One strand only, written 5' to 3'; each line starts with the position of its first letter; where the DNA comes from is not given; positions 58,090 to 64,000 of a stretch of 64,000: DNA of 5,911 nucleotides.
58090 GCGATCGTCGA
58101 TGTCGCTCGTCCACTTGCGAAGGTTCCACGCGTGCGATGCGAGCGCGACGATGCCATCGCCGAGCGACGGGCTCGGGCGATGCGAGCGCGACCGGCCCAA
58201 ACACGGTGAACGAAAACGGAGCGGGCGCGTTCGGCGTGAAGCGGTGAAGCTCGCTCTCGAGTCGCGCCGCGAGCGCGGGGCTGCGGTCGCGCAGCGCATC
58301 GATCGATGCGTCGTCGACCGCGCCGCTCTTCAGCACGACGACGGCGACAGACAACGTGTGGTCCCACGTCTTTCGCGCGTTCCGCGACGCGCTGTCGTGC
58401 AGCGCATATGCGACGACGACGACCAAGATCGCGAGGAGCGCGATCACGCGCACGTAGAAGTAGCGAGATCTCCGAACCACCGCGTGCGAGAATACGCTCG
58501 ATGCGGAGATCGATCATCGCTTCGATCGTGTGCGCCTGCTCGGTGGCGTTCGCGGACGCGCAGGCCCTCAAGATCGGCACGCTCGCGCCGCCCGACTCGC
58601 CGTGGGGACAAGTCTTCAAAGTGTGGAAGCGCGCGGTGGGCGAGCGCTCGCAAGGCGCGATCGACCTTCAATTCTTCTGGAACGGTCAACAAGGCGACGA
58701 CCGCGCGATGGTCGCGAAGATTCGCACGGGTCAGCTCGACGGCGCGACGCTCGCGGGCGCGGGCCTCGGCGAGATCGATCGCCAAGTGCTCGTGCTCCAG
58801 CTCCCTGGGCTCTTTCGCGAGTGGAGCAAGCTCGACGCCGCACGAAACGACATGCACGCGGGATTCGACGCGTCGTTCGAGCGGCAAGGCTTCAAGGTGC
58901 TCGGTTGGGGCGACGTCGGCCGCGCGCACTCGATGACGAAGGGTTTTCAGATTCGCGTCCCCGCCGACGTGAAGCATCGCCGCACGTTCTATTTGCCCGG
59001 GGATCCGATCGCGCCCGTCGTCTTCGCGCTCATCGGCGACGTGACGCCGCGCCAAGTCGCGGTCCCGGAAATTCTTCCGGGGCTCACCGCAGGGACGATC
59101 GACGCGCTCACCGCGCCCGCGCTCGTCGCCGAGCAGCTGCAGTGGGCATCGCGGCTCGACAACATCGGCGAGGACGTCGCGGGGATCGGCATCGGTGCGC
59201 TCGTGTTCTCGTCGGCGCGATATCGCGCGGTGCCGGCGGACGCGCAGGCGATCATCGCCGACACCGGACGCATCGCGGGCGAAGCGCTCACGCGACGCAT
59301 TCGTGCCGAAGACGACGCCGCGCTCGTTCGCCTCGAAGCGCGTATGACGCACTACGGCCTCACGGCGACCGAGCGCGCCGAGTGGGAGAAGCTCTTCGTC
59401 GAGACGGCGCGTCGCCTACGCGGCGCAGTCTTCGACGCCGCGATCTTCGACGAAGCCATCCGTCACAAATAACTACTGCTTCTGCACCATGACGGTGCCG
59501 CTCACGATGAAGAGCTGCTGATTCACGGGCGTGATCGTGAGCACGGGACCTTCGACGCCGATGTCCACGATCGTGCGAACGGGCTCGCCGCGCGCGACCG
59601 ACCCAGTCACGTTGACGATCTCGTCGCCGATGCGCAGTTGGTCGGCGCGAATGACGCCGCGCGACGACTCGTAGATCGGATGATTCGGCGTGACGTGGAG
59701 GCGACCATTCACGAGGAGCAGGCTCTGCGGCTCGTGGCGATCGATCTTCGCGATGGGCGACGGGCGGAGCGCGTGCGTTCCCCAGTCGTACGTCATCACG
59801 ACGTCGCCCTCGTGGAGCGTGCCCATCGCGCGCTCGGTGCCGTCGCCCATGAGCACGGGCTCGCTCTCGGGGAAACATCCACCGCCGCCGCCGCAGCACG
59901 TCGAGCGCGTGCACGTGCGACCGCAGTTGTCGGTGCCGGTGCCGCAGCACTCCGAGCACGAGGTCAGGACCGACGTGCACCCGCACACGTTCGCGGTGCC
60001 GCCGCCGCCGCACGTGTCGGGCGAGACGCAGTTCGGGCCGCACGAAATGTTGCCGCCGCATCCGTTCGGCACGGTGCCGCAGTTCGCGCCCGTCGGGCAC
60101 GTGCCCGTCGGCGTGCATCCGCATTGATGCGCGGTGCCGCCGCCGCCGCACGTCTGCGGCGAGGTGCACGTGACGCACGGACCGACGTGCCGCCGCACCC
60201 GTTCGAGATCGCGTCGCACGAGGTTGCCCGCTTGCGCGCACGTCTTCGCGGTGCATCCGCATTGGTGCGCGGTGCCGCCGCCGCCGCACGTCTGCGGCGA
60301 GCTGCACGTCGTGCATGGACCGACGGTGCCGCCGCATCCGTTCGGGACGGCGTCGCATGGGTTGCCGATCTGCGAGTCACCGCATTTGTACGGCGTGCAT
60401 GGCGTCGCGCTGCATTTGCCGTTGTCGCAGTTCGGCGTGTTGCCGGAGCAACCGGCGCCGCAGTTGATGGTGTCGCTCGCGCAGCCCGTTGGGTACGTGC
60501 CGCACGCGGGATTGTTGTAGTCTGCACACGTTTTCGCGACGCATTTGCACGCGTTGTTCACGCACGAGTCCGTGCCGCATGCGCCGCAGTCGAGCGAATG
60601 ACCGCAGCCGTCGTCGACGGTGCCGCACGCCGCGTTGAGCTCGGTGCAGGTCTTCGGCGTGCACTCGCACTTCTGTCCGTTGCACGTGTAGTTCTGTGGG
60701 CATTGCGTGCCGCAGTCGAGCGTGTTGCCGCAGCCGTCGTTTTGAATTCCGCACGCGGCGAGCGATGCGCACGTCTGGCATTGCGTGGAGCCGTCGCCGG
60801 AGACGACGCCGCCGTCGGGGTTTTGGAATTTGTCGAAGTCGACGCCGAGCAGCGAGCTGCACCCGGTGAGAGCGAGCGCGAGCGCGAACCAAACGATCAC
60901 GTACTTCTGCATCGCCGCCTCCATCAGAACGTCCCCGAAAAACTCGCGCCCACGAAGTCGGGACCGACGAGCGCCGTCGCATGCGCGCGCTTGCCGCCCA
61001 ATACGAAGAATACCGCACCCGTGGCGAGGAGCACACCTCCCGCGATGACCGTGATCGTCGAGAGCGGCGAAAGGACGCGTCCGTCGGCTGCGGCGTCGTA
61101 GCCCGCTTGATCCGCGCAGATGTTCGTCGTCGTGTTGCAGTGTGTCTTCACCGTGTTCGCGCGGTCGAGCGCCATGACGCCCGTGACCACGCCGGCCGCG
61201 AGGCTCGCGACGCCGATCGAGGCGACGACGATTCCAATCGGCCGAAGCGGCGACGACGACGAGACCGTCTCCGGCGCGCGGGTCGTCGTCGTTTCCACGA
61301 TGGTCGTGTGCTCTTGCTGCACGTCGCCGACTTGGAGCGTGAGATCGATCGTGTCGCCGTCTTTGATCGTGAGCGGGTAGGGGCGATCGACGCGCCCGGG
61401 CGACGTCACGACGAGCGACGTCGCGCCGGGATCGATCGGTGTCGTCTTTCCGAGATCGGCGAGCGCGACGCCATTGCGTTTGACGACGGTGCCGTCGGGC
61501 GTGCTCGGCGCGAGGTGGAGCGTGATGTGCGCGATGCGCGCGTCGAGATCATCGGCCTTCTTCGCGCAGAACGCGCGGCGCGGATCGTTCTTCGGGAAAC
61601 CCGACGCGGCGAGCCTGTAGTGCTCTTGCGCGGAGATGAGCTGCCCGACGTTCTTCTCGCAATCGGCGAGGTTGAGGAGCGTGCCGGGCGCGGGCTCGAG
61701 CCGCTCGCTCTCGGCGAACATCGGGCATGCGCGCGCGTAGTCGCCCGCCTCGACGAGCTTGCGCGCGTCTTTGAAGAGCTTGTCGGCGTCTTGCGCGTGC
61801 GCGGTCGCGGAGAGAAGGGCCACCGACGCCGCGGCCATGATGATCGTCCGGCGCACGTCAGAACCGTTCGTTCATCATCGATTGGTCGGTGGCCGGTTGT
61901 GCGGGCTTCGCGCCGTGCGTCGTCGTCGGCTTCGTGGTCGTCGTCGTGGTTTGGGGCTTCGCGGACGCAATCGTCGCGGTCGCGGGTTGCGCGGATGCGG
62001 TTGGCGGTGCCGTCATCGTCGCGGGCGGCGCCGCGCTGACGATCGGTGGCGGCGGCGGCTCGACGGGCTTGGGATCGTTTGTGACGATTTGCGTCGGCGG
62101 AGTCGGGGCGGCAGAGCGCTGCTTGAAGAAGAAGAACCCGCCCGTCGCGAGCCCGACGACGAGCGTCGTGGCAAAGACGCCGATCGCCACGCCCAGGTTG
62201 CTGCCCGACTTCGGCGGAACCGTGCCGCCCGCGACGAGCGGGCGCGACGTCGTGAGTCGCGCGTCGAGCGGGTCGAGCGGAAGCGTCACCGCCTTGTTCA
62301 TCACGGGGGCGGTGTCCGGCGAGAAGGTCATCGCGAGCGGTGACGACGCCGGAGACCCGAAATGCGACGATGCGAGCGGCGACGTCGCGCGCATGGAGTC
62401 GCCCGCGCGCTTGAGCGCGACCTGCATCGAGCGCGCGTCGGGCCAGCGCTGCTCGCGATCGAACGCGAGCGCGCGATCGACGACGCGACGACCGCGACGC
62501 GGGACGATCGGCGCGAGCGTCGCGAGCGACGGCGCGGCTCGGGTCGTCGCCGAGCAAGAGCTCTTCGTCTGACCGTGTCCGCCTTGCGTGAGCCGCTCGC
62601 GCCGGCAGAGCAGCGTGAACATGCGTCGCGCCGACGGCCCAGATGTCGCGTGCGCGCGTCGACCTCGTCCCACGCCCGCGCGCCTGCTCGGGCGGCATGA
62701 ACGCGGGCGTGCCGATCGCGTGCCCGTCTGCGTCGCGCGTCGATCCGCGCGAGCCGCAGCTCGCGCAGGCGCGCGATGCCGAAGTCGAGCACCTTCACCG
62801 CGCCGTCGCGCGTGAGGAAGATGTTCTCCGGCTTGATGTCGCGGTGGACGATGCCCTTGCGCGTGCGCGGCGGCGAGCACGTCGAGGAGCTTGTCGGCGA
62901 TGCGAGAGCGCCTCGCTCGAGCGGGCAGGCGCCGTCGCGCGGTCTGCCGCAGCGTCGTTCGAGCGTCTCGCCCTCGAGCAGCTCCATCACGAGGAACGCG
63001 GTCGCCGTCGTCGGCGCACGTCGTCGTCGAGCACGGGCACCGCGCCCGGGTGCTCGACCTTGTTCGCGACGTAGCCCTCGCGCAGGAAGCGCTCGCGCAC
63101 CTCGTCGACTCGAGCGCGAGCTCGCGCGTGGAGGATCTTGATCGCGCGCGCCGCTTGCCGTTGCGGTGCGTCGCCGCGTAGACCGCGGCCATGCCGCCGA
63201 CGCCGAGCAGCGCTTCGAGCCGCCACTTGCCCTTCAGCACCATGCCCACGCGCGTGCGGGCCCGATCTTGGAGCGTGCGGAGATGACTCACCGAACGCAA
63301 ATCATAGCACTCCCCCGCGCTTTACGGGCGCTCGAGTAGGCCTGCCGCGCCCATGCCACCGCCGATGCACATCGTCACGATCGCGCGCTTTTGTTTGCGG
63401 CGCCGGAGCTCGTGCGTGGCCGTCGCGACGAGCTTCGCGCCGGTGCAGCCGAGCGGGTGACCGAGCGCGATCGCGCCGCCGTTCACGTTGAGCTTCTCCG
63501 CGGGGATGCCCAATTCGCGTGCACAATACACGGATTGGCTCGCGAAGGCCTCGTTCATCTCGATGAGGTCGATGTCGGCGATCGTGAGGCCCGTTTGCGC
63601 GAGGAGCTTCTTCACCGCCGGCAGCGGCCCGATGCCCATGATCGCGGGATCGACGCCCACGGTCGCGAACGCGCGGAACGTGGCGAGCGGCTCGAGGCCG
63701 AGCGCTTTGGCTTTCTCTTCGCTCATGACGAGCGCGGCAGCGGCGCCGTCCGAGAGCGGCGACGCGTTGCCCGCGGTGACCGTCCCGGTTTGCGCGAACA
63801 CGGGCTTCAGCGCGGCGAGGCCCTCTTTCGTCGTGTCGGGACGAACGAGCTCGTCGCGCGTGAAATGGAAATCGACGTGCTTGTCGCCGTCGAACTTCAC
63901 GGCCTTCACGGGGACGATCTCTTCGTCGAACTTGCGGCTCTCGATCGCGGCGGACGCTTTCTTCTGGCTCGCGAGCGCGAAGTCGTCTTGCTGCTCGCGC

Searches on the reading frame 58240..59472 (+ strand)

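Call 20: search_protein_families(library=pfam, proteins=[window:58240-59472:+], max_evalue=0.001)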
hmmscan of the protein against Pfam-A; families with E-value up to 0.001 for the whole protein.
window:58240-59472:+ (410 aa): 1 family
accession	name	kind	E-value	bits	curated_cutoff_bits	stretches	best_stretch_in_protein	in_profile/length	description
PF03480.18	DctP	-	1.7e-30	106.8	23.4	1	113-386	2-275/286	Bacterial extracellular solute-binding protein, family 7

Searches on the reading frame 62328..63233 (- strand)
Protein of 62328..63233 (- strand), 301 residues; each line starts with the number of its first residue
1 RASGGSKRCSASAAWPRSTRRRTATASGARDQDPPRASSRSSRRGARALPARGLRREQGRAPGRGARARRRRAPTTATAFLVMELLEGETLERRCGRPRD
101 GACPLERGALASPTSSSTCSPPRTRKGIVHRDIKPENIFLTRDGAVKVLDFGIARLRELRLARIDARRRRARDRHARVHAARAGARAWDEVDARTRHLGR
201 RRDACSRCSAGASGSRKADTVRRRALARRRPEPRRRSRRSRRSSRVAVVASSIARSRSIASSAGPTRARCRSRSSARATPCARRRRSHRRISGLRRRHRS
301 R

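Call 39: search_protein_families(library=pfam, proteins=[window:62328-63233:-], max_evalue=0.01)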
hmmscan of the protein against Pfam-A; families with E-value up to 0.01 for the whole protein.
window:62328-63233:- (301 aa): 4 families
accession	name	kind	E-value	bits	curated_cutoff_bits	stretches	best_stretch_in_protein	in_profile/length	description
PF00069.31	Pkinase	-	9.9e-10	38.7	31.7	1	125-156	116-147/263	Protein kinase domain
PF07714.23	PK_Tyr_Ser-Thr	-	2.8e-05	24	23.1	1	125-157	120-152/258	Protein tyrosine and serine/threonine kinase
PF03109.22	ABC1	-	0.0016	18.1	22.9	1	75-155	139-215/244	ABC1 atypical kinase-like domain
PF01636.29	APH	-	0.0043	17.3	23.2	0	123-156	165-199/239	Phosphotransferase enzyme family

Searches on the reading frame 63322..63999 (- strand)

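Call 39: search_protein_families(library=pfam, proteins=[window:63322-63999:-], max_evalue=0.01)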
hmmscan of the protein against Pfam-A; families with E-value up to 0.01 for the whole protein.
window:63322-63999:- (225 aa): 4 families
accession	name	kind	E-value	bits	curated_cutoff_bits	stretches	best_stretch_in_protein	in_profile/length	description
PF02803.24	Thiolase_C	-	3.1e-49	166.1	27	1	103-223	2-122/123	Thiolase, C-terminal domain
PF00108.29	Thiolase_N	-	2.5e-32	112.7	26.4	1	1-95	170-260/260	Thiolase, N-terminal domain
PF22691.2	Thiolase_C_1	-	0.00073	19.7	28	0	130-165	25-60/144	Thiolase C-terminal domain-like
PF08541.16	ACP_syn_III_C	-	0.0042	17.6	26.6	0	133-221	1-86/90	3-Oxoacyl-[acyl-carrier-protein (ACP)] synthase III C terminal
